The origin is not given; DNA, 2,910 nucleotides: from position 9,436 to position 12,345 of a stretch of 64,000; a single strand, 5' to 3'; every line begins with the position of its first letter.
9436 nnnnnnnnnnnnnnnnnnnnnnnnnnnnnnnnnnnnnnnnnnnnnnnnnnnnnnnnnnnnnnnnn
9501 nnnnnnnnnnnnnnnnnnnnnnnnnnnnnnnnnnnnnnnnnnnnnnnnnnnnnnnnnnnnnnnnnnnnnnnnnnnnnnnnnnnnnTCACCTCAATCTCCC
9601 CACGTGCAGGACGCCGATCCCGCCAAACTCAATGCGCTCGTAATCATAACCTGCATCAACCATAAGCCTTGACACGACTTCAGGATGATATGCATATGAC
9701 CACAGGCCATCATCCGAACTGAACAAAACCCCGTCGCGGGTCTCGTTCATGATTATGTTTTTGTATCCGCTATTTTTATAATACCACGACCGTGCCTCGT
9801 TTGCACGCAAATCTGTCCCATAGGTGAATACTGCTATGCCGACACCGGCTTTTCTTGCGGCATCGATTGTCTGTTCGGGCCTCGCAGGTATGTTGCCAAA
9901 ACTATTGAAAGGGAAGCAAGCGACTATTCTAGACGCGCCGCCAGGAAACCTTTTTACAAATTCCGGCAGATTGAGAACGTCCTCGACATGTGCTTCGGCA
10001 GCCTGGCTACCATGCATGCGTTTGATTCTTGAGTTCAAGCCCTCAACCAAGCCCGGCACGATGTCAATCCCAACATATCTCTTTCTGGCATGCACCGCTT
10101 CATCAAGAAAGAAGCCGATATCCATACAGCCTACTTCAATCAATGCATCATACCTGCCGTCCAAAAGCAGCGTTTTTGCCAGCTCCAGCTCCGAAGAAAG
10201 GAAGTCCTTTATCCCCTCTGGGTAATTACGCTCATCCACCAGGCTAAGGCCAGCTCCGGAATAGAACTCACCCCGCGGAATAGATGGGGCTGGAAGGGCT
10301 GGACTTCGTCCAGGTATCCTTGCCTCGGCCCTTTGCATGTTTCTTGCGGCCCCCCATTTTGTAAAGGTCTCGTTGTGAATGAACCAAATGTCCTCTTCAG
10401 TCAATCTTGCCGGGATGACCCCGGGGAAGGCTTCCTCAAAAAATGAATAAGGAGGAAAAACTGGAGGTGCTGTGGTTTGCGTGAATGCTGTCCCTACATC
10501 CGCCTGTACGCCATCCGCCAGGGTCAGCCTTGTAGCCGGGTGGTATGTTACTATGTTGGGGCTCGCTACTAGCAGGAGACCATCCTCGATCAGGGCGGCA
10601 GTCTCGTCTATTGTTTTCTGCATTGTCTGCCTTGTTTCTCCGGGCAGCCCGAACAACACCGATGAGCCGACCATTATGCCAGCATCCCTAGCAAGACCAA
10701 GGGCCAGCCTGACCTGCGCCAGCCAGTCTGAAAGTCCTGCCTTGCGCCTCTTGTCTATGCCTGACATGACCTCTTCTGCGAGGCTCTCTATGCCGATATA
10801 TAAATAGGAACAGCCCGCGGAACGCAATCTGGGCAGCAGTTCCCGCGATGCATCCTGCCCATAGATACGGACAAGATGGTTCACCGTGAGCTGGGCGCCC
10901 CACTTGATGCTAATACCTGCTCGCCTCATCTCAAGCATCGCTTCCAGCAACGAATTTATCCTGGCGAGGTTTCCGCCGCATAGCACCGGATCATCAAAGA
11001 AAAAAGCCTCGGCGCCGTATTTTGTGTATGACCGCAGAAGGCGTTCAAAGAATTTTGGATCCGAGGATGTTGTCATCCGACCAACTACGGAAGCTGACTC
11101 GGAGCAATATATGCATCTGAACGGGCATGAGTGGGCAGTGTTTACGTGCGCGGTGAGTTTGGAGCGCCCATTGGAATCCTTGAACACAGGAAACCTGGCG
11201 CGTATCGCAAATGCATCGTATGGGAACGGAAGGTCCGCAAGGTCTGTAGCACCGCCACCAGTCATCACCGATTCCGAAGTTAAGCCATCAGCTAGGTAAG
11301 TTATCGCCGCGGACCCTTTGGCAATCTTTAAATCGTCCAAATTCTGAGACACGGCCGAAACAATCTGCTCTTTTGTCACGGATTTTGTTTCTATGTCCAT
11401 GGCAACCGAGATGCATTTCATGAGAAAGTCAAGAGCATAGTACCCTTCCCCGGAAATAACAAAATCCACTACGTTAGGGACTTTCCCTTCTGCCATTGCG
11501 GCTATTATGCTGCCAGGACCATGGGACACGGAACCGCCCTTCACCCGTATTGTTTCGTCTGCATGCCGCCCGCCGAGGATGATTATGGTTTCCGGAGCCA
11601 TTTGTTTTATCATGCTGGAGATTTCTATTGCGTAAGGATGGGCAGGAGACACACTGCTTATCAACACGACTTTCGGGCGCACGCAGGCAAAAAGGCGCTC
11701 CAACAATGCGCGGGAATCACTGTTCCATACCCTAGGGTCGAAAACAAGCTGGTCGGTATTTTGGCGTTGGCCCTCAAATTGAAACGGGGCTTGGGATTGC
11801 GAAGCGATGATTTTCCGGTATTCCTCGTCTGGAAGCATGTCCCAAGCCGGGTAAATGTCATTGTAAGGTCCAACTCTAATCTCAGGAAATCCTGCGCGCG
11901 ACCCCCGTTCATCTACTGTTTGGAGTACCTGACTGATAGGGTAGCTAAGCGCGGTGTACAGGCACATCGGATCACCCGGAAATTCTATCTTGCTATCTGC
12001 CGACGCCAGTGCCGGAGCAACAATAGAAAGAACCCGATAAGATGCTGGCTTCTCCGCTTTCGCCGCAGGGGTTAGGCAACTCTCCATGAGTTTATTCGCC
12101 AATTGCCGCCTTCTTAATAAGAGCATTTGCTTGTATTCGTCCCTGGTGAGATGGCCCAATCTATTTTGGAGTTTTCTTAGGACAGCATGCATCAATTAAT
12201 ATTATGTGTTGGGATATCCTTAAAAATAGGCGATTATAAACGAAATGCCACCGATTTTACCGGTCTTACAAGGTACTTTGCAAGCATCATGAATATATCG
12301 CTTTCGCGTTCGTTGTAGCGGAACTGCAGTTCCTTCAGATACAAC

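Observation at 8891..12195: Operon of a B3/4 tRNA-binding-domain protein with an 869-aa B12-rSAM/methyltransferase fusion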

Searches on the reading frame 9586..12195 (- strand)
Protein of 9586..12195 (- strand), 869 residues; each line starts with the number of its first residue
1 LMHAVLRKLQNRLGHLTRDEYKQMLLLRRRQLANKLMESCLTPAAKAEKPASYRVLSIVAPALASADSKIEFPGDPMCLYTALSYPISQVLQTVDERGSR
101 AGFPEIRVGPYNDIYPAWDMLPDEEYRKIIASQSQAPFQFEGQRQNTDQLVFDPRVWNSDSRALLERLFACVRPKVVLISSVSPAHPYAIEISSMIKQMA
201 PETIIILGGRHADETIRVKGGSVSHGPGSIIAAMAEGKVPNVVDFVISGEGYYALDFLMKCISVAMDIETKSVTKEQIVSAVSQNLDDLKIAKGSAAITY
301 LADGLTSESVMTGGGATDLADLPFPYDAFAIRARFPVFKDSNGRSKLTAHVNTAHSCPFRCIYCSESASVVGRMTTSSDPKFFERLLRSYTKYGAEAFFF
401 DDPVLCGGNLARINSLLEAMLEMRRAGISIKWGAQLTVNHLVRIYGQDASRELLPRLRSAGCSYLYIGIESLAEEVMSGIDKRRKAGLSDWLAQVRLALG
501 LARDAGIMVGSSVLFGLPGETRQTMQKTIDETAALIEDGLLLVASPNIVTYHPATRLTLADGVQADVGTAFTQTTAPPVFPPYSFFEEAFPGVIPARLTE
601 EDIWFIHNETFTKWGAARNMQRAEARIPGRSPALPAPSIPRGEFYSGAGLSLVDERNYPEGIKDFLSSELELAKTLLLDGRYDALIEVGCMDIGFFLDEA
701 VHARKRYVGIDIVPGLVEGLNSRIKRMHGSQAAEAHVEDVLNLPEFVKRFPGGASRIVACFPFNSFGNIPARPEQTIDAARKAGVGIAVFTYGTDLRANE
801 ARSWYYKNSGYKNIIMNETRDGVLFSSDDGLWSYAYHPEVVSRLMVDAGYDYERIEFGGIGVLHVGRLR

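Call 3: search_protein_families(library=pfam, proteins=[window:9586-12195:-], max_evalue=0.01)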
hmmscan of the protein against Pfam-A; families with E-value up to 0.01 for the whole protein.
window:9586-12195:- (869 aa): 2 families
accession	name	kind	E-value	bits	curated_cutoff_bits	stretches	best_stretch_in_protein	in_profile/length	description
PF04055.27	Radical_SAM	-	4.8e-13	50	29.5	1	352-530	2-164/166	Radical SAM superfamily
PF02310.24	B12-binding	-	7.8e-05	22.9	32.1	1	173-213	51-92/121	B12 binding domain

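Call 4: search_protein_families(library=ncbifam, proteins=[window:9586-12195:-], max_evalue=0.01)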
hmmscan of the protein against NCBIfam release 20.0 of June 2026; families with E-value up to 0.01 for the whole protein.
window:9586-12195:- (869 aa): 18 families
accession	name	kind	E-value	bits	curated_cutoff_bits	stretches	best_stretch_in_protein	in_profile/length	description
TIGR04434.1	rSAM_Pput_1520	hypoth_equivalog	6e-37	127.3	550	1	164-534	74-436/515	B12-binding domain/radical SAM domain-containing protein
TIGR04479.1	bcpD_PhpK_rSAM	subfamily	1.4e-16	60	600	1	346-530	239-404/504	PhpK family radical SAM P-methyltransferase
TIGR02026.1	BchE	equivalog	2.7e-14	52.9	481.35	2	348-531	194-361/497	magnesium-protoporphyrin IX monomethyl ester anaerobic oxidative cyclase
NF050148.1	rSAM_ApyD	equivalog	1.8e-13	49.8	750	1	350-531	201-362/645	RiPP biosynthesis radical SAM protein ApyD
TIGR04072.2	rSAM_ladder_B12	equivalog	1.1e-11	44.1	360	1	349-535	181-349/443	lipid biosynthesis B12-binding/radical SAM protein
TIGR03975.1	rSAM_ocin_1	subfamily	2e-10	39.8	281.85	1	171-528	126-423/606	RiPP maturation radical SAM C-methyltransferase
NF033070.1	rSAM_AprD4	equivalog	7e-10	38.4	500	1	317-532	168-363/456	AprD4 family radical SAM diol-dehydratase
TIGR03471.1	HpnJ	equivalog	2.6e-09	36.5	577.6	1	352-534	201-364/472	hopanoid biosynthesis associated radical SAM protein HpnJ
TIGR04428.1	B12_rSAM_trp_MT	equivalog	1.3e-07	30.4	500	1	352-535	220-398/558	tryptophan 2-C-methyltransferase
TIGR04013.1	B12_SAM_MJ_1487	hypoth_equivalog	7.3e-07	28.4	251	0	465-539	269-337/382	TIGR04013 family B12-binding domain/radical SAM domain-containing protein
NF040546.1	rSAM_CUAEP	equivalog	9.7e-07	27.8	500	1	342-529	165-335/468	CUAEP/CCAEP-tail radical SAM (seleno)protein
TIGR04367.1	HpnR_B12_rSAM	equivalog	9.5e-06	24.4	650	1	348-511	186-329/490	hopanoid C-3 methylase HpnR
TIGR04014.1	B12_SAM_MJ_0865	equivalog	1.3e-05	24.2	360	1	449-546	256-348/434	methyl-coenzyme M reductase glutamine C-methyltransferase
TIGR03994.1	rSAM_HemZ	equivalog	0.00032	19.9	321.4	1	357-538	94-269/401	coproporphyrinogen dehydrogenase HemZ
TIGR04385.1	B12_rSAM_cofa1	equivalog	0.00073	18.9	450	1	350-530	197-359/438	B12 lower ligand biosynthesis radical SAM protein BzaD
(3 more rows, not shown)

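Call 8: find_homologous_proteins(query=window:9586-12195:-)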
Query window:9586-12195:- (869 aa): 347 proteins with E <= 0.001 among 8000 candidates; the best 120 are listed.
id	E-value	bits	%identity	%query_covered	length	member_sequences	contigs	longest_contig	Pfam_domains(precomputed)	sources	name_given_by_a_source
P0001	0.0e+0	1810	100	91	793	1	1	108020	PF04055.28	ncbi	ncbi:MAG: radical SAM protein [Candidatus Micrarchaeota archaeon]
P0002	1.3e-256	872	48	99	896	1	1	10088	PF04055.28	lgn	-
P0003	1.3e-244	832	46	99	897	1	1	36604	PF04055.28,PF02310.25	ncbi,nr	ncbi:B12 binding domain protein [Candidatus Burarchaeum australiense]|nr:B12 binding domain protein 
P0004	1.3e-209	716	43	94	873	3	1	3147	PF04055.28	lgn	-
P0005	5.4e-145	503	44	68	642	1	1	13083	PF04055.28,PF02310.25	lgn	-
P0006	3.2e-143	497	43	68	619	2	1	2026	PF04055.28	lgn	-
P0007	7.9e-143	496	43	68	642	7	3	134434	PF04055.28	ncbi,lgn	-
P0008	5.9e-142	493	42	71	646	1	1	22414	PF04055.28,PF02310.25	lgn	-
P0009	1.1e-141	492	43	68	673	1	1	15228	PF04055.28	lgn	-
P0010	1.1e-141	492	43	68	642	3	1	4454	PF04055.28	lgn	-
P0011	2.9e-141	490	42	70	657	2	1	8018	PF04055.28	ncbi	-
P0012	3.0e-141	490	43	68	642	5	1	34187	PF04055.28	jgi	jgi:radical SAM superfamily enzyme YgiQ (UPF0313 family)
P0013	3.0e-141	490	44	71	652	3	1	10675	PF04055.28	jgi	-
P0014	8.7e-141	489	42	70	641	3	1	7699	PF04055.28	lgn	-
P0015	1.1e-140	488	42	68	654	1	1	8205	PF04055.28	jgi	jgi:radical SAM superfamily enzyme YgiQ (UPF0313 family)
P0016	1.8e-140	488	43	66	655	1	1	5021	PF04055.28,PF02310.25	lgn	-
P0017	4.1e-140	487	44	69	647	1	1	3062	PF04055.28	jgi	jgi:radical SAM superfamily enzyme YgiQ (UPF0313 family)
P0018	1.1e-139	485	42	69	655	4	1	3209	PF04055.28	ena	-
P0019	1.1e-139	485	45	65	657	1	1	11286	PF04055.28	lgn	-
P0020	1.7e-139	485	42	66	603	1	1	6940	PF04055.28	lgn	-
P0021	1.7e-139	485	42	69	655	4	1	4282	PF04055.28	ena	-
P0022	1.9e-139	484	42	69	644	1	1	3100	PF04055.28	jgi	jgi:radical SAM superfamily enzyme YgiQ (UPF0313 family)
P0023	2.1e-139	484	42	69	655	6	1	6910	PF04055.28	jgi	jgi:radical SAM superfamily enzyme YgiQ (UPF0313 family)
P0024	2.8e-139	484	41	70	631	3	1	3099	PF04055.28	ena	-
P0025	4.0e-139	483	42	69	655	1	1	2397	PF04055.28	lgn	-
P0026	5.4e-139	483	42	68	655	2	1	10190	PF04055.28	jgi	-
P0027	6.5e-139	483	40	70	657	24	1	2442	PF04055.28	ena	-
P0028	7.0e-139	482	42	66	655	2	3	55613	PF04055.28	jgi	jgi:radical SAM superfamily enzyme YgiQ (UPF0313 family)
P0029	8.9e-139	482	41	69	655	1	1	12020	PF04055.28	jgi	-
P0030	9.8e-139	482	43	66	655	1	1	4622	PF04055.28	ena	-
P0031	1.2e-138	482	42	69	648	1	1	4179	PF04055.28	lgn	-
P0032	1.3e-138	482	42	70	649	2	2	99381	PF04055.28,PF02310.25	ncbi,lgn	-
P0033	1.4e-138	481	41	70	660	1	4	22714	PF04055.28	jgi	jgi:radical SAM superfamily enzyme YgiQ (UPF0313 family)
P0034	1.4e-138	481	41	70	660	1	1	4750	PF04055.28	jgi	jgi:radical SAM superfamily enzyme YgiQ (UPF0313 family)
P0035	1.6e-138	481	41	72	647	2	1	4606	PF04055.28,PF02310.25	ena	-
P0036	1.6e-138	481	40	70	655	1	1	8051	PF04055.28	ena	-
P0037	1.7e-138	481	42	70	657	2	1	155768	PF04055.28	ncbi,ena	-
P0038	2.0e-138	481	41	70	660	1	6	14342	PF04055.28,PF02310.25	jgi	jgi:radical SAM superfamily enzyme YgiQ (UPF0313 family)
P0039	2.6e-138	481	42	68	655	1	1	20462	PF04055.28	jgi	jgi:radical SAM superfamily enzyme YgiQ (UPF0313 family)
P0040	3.5e-138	480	43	66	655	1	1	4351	PF04055.28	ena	-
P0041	3.8e-138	480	42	68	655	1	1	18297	PF04055.28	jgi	jgi:radical SAM superfamily enzyme YgiQ (UPF0313 family)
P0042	5.1e-138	480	44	65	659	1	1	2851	PF04055.28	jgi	jgi:radical SAM superfamily enzyme YgiQ (UPF0313 family)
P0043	5.4e-138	480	42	69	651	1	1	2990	PF04055.28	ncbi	-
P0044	7.7e-138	479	43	65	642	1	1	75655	PF04055.28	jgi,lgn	jgi:radical SAM superfamily enzyme YgiQ (UPF0313 family)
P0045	9.1e-138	479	41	68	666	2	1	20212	PF04055.28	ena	-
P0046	9.8e-138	479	41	71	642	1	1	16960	PF04055.28,PF02310.25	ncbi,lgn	-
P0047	2.0e-137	478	42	69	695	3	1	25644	PF04055.28,PF02310.25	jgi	jgi:radical SAM superfamily enzyme YgiQ (UPF0313 family)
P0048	2.1e-137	478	41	68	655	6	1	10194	PF04055.28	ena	-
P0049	3.1e-137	477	41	70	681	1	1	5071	PF04055.28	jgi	jgi:radical SAM superfamily enzyme YgiQ (UPF0313 family)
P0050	4.3e-137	477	42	67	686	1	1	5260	PF04055.28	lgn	-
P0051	4.8e-137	476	40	70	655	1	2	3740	PF04055.28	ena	-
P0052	4.9e-137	476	42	70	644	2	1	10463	PF04055.28,PF02310.25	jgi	jgi:radical SAM superfamily enzyme YgiQ (UPF0313 family)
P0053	5.1e-137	476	41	68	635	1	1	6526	PF04055.28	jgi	jgi:radical SAM superfamily enzyme YgiQ (UPF0313 family)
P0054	6.8e-137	476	41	69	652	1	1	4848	PF04055.28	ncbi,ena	-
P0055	7.1e-137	476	41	68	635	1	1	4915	PF04055.28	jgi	jgi:radical SAM superfamily enzyme YgiQ (UPF0313 family)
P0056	8.7e-137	476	41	71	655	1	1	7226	PF04055.28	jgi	-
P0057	1.2e-136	475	41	69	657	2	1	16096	PF04055.28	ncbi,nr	ncbi:MAG: radical SAM protein [Anaerolineales bacterium]|nr:radical SAM protein [Anaerolineales bact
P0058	1.4e-136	475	42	70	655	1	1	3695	PF04055.28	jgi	jgi:radical SAM superfamily enzyme YgiQ (UPF0313 family)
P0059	1.5e-136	475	42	65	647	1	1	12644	PF04055.28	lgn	-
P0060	1.8e-136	474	41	69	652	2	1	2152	PF04055.28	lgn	-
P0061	2.5e-136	474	41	69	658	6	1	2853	PF04055.28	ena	-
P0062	2.7e-136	474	42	71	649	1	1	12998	PF04055.28,PF02310.25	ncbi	-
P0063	2.7e-136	474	41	73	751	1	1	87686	PF04055.28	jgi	jgi:radical SAM superfamily enzyme YgiQ (UPF0313 family)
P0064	3.2e-136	474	41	68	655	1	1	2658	PF04055.28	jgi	jgi:radical SAM superfamily enzyme YgiQ (UPF0313 family)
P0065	4.0e-136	473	41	69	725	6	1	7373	PF04055.28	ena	-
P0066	4.3e-136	473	41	69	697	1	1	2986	PF04055.28,PF02310.25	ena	-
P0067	4.7e-136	473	41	68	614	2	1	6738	PF04055.28,PF02310.25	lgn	-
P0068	5.3e-136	473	41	69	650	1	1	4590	PF04055.28,PF02310.25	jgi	jgi:radical SAM superfamily enzyme YgiQ (UPF0313 family)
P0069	6.4e-136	473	41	68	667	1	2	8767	PF04055.28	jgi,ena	-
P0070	6.8e-136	473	44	65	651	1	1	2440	PF04055.28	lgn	-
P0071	7.4e-136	472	41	70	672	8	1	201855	PF04055.28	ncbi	-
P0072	8.1e-136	472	42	66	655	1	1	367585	PF04055.28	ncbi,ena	-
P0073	9.4e-136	472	41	69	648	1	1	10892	PF04055.28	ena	-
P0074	1.1e-135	472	43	69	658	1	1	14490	PF04055.28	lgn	-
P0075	1.1e-135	472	42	69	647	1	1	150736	PF04055.28,PF02310.25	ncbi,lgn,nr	ncbi:MAG: radical SAM protein [Chloroflexi bacterium]|nr:radical SAM protein [Chloroflexota bacteriu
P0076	1.2e-135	472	41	68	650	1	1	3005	PF04055.28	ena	-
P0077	1.5e-135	472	41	69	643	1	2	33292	PF04055.28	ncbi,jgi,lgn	-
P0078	1.5e-135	472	41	69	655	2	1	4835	PF04055.28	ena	-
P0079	1.7e-135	471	41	68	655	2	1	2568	PF04055.28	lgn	-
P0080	1.8e-135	471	41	70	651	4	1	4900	PF04055.28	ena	-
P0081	2.3e-135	471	41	68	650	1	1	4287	PF04055.28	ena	-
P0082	2.5e-135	471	42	68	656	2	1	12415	PF04055.28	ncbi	ncbi:MAG TPA: radical SAM protein [Ktedonobacteraceae bacterium]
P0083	2.5e-135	471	40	69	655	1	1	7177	PF04055.28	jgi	jgi:radical SAM superfamily enzyme YgiQ (UPF0313 family)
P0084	3.1e-135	470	40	69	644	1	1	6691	PF04055.28,PF02310.25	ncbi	-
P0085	3.3e-135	470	41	68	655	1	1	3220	PF04055.28,PF02310.25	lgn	-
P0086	5.3e-135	470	41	68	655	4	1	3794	PF04055.28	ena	-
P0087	7.8e-135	469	43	69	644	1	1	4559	PF04055.28,PF02310.25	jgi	jgi:radical SAM superfamily enzyme YgiQ (UPF0313 family)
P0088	8.3e-135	469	40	68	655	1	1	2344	PF04055.28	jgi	-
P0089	1.0e-134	469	41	70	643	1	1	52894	PF04055.28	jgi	jgi:radical SAM superfamily enzyme YgiQ (UPF0313 family)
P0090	1.2e-134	468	40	69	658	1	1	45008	PF04055.28,PF02310.25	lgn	-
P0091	1.3e-134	468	39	71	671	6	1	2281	PF04055.28,PF02310.25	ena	-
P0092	1.4e-134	468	41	69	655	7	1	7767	PF04055.28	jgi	-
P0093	1.4e-134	468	41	69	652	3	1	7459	PF04055.28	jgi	-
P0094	1.4e-134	468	43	69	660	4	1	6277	PF04055.28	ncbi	-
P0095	1.5e-134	468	41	70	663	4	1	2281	PF04055.28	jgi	jgi:radical SAM superfamily enzyme YgiQ (UPF0313 family)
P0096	1.5e-134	468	41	71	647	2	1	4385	PF04055.28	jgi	jgi:radical SAM superfamily enzyme YgiQ (UPF0313 family)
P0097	1.5e-134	468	40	69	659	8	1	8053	PF04055.28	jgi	jgi:radical SAM superfamily enzyme YgiQ (UPF0313 family)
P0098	1.5e-134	468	43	65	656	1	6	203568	PF04055.28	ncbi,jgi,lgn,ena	jgi:radical SAM superfamily enzyme YgiQ (UPF0313 family)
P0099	1.6e-134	468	41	68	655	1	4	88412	PF04055.28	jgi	jgi:radical SAM superfamily enzyme YgiQ (UPF0313 family)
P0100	1.9e-134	468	41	69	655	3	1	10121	PF04055.28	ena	-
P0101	3.0e-134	467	42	66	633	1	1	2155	PF04055.28,PF02310.25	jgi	-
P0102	3.2e-134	467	41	68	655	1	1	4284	PF04055.28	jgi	jgi:radical SAM superfamily enzyme YgiQ (UPF0313 family)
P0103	3.4e-134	467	41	68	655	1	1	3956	PF04055.28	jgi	jgi:radical SAM superfamily enzyme YgiQ (UPF0313 family)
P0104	4.7e-134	467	40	70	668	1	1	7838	PF04055.28,PF02310.25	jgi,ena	-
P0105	5.1e-134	466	38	74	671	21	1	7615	PF04055.28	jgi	jgi:radical SAM superfamily enzyme YgiQ (UPF0313 family)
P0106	5.9e-134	466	41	69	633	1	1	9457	PF04055.28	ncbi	-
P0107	6.7e-134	466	42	66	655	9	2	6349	PF04055.28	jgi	-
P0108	7.5e-134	466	43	65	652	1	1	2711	PF04055.28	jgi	jgi:radical SAM superfamily enzyme YgiQ (UPF0313 family)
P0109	1.1e-133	465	40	69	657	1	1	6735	PF04055.28,PF02310.25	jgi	jgi:radical SAM superfamily enzyme YgiQ (UPF0313 family)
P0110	1.8e-133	465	41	69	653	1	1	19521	PF04055.28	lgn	-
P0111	2.3e-133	464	42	65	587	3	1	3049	PF04055.28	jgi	jgi:radical SAM superfamily enzyme YgiQ (UPF0313 family)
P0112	3.8e-133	464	41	66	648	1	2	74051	PF04055.28,PF02310.25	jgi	jgi:radical SAM superfamily enzyme YgiQ (UPF0313 family)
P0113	3.9e-133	463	42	69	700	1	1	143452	PF04055.28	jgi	jgi:radical SAM superfamily enzyme YgiQ (UPF0313 family)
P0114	4.4e-133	463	41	66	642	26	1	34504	PF04055.28,PF02310.25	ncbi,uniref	ncbi:B12-binding domain-containing radical SAM protein [Streptomyces sp. NPDC057740]|uniref:B12-bind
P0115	4.6e-133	463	40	69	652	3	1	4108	PF04055.28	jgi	-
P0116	4.8e-133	463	41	69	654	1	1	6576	PF04055.28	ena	-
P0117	5.5e-133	463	41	68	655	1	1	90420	PF04055.28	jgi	jgi:radical SAM superfamily enzyme YgiQ (UPF0313 family)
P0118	6.3e-133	463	42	66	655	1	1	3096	PF04055.28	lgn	-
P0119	6.4e-133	463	42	66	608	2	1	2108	PF04055.28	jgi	jgi:radical SAM superfamily enzyme YgiQ (UPF0313 family)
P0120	6.7e-133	463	40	68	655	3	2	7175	PF04055.28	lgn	-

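Call 13: find_encoding_contigs(protein=P0003, flank=10000, max_places=3)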
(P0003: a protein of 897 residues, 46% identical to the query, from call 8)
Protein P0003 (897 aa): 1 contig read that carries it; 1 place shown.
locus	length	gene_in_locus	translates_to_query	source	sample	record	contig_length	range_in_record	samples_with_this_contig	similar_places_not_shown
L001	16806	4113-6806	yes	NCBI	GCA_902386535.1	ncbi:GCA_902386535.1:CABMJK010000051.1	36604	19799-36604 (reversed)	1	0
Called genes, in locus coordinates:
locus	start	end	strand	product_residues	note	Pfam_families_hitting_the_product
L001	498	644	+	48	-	-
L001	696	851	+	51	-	-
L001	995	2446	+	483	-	PF01619:Pro_dh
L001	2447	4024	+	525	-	PF00587:tRNA-synt_2b, PF03129:HGTP_anticodon, PF09180:ProRS-C_1 (weak)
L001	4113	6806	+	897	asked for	PF02310:B12-binding (faint), PF04055:Radical_SAM (weak)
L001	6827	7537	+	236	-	PF03483:B3_4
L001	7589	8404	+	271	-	PF03446:NAD_binding_2, PF03807:F420_oxidored, PF14748:P5CR_dimer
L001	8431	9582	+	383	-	PF00696:AA_kinase, PF01472:PUA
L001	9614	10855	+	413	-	PF00171:Aldedh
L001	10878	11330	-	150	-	PF13404:HTH_AsnC-type, PF13412:HTH_24, PF01037:AsnC_trans_reg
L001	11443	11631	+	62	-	-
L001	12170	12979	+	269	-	-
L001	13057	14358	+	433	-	PF01336:tRNA_anti-codon, PF00152:tRNA-synt_2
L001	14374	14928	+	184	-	PF01467:CTP_transf_like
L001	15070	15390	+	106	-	-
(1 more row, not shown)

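Call 14: find_encoding_contigs(protein=P0002, flank=10000, max_places=3)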
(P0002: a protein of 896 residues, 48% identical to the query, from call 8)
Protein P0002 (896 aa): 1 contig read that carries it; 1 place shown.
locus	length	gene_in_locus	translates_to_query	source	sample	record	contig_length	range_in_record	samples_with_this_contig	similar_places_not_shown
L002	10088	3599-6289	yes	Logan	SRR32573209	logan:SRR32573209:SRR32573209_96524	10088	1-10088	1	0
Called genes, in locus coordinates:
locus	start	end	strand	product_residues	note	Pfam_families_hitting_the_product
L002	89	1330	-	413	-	PF00171:Aldedh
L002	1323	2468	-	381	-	PF00696:AA_kinase, PF01472:PUA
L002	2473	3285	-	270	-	PF03446:NAD_binding_2 (weak), PF03807:F420_oxidored, PF14748:P5CR_dimer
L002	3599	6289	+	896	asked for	PF04055:Radical_SAM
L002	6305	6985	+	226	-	PF03483:B3_4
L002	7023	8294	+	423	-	PF01619:Pro_dh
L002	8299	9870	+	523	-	PF00587:tRNA-synt_2b, PF09180:ProRS-C_1 (faint), PF03129:HGTP_anticodon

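Call 19: find_encoding_contigs(protein=P0004, flank=10000, max_places=3)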
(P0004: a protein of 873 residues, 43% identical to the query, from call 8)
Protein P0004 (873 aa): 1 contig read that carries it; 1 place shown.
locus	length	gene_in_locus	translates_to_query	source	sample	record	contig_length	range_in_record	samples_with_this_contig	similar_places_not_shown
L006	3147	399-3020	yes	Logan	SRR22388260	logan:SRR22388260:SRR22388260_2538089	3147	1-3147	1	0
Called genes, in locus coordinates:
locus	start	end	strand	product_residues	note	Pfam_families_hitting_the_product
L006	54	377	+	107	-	-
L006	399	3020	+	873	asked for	PF04055:Radical_SAM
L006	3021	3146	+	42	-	?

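Call 20: find_encoding_contigs(protein=P0114, flank=10000, max_places=2)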
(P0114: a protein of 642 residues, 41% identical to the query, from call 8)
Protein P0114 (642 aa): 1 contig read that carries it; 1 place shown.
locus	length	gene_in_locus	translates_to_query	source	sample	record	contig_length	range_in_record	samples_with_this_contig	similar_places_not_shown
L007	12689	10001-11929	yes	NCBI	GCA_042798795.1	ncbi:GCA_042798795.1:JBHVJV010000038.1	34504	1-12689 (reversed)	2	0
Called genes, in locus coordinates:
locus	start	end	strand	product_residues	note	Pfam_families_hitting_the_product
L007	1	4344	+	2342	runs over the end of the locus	PF00668:Condensation, PF00501:AMP-binding, PF13193:AMP-binding_C, PF00550:PP-binding, PF00668:Condensation, PF00501:AMP-binding, PF13193:AMP-binding_C, PF00550:PP-binding, +1 more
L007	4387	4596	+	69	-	PF03621:MbtH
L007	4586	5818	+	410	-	PF00067:p450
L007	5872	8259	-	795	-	PF00668:Condensation (faint), PF00501:AMP-binding, PF13193:AMP-binding_C, PF00550:PP-binding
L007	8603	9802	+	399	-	PF00155:Aminotran_1_2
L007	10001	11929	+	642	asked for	PF02310:B12-binding (faint), PF04055:Radical_SAM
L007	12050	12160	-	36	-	PF19691:DUF6192 (weak)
